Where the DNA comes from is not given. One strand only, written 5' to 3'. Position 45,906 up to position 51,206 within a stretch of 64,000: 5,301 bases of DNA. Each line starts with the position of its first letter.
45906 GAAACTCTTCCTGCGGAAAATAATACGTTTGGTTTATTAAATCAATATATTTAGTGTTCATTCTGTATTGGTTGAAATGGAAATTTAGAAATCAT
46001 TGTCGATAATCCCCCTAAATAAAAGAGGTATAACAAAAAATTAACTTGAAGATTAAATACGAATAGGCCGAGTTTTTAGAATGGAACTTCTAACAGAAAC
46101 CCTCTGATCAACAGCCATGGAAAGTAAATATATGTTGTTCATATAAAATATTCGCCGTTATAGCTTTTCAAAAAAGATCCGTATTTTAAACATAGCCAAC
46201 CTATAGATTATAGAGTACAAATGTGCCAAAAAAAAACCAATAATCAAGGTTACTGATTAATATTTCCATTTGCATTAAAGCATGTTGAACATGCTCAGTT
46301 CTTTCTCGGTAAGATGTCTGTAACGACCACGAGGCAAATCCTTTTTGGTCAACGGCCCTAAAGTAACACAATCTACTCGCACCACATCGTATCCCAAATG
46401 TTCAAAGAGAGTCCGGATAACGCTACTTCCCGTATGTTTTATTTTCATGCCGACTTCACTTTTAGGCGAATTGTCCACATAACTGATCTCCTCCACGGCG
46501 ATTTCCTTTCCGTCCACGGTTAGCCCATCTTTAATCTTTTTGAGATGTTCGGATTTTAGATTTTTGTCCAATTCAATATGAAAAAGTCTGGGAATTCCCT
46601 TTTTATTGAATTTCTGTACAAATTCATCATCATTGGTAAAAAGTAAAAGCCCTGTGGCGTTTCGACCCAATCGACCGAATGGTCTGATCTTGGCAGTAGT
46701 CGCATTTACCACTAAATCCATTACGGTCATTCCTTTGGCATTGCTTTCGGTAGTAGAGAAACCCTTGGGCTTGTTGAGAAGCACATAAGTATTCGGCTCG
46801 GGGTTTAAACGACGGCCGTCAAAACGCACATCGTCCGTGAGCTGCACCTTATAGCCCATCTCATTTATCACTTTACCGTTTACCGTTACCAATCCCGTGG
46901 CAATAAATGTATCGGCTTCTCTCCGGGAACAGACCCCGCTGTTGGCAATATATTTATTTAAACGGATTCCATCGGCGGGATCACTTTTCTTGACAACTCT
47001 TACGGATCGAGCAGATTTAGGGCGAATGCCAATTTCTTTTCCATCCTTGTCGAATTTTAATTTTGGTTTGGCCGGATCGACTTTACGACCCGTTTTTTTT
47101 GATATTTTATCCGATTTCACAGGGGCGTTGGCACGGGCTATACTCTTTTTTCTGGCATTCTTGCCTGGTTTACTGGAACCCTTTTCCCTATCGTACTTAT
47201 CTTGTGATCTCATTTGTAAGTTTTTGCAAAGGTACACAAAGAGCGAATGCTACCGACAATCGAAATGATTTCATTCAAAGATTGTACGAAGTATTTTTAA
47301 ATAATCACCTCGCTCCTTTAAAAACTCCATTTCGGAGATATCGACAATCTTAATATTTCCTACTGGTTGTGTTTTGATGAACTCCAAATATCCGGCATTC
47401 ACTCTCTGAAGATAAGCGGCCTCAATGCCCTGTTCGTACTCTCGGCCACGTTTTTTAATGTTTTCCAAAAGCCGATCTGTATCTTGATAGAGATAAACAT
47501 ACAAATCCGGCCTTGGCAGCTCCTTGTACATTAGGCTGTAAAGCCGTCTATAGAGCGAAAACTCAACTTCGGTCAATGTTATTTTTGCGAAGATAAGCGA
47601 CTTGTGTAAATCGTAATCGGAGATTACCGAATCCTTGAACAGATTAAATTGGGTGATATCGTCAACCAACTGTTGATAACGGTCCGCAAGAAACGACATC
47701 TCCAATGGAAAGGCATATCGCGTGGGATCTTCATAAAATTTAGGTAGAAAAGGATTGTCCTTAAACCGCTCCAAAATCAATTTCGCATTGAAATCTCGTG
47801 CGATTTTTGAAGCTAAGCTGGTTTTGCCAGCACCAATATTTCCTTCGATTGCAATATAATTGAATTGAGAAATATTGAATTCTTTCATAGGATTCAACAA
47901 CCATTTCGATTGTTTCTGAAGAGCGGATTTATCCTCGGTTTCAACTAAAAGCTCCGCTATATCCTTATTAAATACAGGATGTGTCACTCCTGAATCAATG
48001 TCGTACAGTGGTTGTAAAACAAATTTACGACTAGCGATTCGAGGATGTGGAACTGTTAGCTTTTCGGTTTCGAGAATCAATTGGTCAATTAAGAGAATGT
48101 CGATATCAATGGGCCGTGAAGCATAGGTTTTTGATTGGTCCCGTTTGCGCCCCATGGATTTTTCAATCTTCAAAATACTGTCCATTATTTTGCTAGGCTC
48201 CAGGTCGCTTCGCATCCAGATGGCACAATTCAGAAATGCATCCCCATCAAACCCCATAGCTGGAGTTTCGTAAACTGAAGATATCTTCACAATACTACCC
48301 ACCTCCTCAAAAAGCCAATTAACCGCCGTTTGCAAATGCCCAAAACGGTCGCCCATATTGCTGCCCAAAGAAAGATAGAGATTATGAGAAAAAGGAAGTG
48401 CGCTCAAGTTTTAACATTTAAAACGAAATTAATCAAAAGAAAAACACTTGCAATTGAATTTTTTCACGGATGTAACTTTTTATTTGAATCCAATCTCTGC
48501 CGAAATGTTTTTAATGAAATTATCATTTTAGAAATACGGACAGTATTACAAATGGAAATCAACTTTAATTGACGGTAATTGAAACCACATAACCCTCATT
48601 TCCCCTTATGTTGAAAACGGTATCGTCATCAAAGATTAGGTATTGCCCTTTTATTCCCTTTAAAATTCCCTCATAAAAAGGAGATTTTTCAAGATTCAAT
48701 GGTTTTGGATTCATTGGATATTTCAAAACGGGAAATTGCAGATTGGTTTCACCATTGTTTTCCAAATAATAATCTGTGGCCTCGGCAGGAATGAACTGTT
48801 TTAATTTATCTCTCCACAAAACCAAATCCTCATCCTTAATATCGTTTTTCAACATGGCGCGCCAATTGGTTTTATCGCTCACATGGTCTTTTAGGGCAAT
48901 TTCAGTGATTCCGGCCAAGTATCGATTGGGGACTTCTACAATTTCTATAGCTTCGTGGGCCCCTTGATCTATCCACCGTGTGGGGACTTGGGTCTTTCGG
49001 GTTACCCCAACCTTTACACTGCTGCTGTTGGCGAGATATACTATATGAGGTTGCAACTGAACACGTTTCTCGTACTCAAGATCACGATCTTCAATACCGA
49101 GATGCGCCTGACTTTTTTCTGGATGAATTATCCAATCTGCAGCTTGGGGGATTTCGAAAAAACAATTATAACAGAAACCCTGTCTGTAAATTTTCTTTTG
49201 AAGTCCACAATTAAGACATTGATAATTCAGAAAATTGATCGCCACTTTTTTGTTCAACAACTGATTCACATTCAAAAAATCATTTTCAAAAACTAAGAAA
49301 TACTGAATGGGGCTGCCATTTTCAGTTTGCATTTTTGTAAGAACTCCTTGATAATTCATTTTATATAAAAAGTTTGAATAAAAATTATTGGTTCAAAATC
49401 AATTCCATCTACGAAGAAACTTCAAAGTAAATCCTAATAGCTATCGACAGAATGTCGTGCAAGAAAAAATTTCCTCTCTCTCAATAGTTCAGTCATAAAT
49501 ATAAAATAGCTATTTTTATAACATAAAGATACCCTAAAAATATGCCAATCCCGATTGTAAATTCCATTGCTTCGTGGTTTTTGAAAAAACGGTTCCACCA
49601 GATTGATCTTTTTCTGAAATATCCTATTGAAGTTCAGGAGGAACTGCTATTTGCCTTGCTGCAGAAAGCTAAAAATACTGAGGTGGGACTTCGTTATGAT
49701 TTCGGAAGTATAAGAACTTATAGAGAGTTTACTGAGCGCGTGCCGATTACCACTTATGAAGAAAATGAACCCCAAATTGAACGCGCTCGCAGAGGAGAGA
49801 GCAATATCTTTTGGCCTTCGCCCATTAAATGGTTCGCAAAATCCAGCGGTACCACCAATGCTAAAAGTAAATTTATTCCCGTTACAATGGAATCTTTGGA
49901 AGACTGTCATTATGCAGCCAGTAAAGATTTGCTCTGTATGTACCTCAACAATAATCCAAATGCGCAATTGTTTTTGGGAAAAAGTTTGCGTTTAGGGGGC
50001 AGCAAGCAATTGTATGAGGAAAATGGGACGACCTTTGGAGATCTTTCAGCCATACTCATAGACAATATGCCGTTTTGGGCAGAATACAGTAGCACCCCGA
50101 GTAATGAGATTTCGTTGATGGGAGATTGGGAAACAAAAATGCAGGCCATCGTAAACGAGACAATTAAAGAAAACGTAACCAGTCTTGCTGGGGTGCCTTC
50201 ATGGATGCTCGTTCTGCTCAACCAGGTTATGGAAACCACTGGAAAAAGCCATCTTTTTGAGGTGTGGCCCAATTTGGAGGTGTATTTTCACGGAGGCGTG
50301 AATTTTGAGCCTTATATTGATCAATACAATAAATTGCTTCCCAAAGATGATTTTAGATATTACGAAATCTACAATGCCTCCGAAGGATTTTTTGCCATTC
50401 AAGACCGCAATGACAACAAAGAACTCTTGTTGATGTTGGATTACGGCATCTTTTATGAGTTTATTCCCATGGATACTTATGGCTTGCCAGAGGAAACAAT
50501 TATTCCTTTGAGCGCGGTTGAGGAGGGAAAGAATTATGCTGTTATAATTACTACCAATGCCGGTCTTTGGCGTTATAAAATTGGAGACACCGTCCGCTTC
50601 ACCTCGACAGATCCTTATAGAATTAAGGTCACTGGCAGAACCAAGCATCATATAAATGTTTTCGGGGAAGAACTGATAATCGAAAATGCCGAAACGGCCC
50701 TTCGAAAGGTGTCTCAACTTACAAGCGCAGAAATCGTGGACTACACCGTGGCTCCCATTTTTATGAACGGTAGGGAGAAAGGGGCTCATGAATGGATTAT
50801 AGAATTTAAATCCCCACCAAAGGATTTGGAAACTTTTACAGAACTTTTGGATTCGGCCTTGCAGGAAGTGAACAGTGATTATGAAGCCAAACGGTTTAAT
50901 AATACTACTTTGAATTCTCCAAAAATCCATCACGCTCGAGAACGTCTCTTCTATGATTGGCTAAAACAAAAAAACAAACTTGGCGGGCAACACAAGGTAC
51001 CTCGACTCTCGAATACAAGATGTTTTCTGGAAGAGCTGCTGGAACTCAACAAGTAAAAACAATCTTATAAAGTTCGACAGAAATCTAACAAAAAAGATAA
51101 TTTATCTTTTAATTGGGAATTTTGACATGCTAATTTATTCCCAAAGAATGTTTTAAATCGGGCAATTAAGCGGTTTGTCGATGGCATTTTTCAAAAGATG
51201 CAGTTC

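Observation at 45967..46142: Unannotated Arg-rich leader peptide ahead of arginine decarboxylase: possible metabolite-sensing attenuator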

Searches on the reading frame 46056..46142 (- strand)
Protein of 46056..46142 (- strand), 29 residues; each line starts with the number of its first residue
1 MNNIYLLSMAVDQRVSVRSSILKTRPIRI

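Call 70: search_protein_families(library=pfam, proteins=[window:46056-46142:-], max_evalue=10)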
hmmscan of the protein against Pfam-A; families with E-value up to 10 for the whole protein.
seq(29 aa): 0 families

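Call 87: search_solved_structures(query=window:46056-46142:-, max_evalue=10)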
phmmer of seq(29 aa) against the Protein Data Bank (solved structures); distinct sequences matched with E-value up to 10: 0.

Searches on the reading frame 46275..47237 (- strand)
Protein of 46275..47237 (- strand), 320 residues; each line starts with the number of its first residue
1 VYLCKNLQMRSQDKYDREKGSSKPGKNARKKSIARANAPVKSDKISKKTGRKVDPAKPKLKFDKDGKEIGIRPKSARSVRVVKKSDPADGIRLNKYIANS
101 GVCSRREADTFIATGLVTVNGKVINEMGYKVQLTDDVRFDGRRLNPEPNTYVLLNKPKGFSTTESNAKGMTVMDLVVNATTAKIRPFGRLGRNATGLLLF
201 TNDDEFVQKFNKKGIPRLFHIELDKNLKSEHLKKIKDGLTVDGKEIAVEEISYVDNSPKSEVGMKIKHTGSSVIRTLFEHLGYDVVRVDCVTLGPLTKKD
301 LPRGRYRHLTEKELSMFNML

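Call 5: search_protein_families(library=pfam, proteins=[window:46275-47237:-])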
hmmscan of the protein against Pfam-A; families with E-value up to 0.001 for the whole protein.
window:46275-47237:- (320 aa): 3 families
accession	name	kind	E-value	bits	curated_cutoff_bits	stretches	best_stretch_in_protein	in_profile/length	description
PF01479.30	S4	-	3.4e-11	43.1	22.8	1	92-137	2-48/48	S4 domain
PF00849.27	PseudoU_synth_2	-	4.6e-11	43.6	26.8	1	151-269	2-118/152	RNA pseudouridylate synthase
PF13275.11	S4_2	-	0.00042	20.6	24.6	1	107-143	25-61/65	S4 domain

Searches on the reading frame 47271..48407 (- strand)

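Call 5: search_protein_families(library=pfam, proteins=[window:47271-48407:-])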
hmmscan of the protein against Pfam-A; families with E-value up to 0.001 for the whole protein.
window:47271-48407:- (378 aa): 3 families
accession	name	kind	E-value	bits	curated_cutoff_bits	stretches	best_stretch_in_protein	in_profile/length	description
PF01712.25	dNK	-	6.8e-38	130.9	27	1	185-375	1-197/203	Deoxynucleoside kinase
PF01288.25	HPPK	-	3.8e-35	121.2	25.7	1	11-138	1-115/116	7,8-dihydro-6-hydroxymethylpterin-pyrophosphokinase (HPPK)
PF02223.23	Thymidylate_kin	-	1.7e-08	34.9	27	1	238-359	60-176/185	Thymidylate kinase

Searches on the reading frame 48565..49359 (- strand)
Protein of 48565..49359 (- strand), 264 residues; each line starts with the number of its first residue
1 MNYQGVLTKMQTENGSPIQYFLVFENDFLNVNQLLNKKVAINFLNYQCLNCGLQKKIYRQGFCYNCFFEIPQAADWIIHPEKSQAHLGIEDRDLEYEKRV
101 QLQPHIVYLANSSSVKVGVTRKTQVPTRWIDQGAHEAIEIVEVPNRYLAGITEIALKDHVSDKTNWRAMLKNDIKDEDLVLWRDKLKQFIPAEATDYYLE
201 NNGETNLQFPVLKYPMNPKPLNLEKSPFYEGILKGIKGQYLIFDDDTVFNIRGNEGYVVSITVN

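Call 5: search_protein_families(library=pfam, proteins=[window:48565-49359:-])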
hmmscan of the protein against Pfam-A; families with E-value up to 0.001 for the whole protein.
window:48565-49359:- (264 aa): 1 family
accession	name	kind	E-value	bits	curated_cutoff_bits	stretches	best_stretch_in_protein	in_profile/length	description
PF10977.13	DUF2797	-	1.1e-90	303.9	25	1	37-259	2-227/227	Protein of unknown function (DUF2797)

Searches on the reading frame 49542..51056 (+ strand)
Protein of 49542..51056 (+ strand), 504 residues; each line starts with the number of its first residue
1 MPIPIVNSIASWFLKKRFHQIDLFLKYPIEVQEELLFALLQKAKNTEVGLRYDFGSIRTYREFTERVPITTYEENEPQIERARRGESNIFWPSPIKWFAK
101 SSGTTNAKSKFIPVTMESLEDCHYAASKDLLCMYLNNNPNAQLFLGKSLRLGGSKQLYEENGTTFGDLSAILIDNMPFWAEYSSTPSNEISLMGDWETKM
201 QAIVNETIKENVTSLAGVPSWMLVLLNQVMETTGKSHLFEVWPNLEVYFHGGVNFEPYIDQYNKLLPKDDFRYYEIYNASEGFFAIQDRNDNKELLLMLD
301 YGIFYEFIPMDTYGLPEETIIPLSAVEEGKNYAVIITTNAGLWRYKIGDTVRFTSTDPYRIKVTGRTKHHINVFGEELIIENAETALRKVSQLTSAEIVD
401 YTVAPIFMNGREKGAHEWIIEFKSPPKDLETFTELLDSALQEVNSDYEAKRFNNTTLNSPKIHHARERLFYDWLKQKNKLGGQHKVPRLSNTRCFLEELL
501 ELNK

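Call 5: search_protein_families(library=pfam, proteins=[window:49542-51056:+])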
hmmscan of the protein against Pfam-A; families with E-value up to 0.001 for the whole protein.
window:49542-51056:+ (504 aa): 3 families
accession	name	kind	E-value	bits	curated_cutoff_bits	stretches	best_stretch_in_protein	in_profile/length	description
PF03321.19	GH3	-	2.5e-61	208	23.6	1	18-269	2-302/304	GH3 family N-terminal domain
PF23572.1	GH3_C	-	4.9e-26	92.2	23.6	1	381-493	1-118/119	GH3 family C-terminal domain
PF23571.1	GH3_M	-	1.3e-20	73.6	23.6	1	297-366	2-75/75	GH3 family central domain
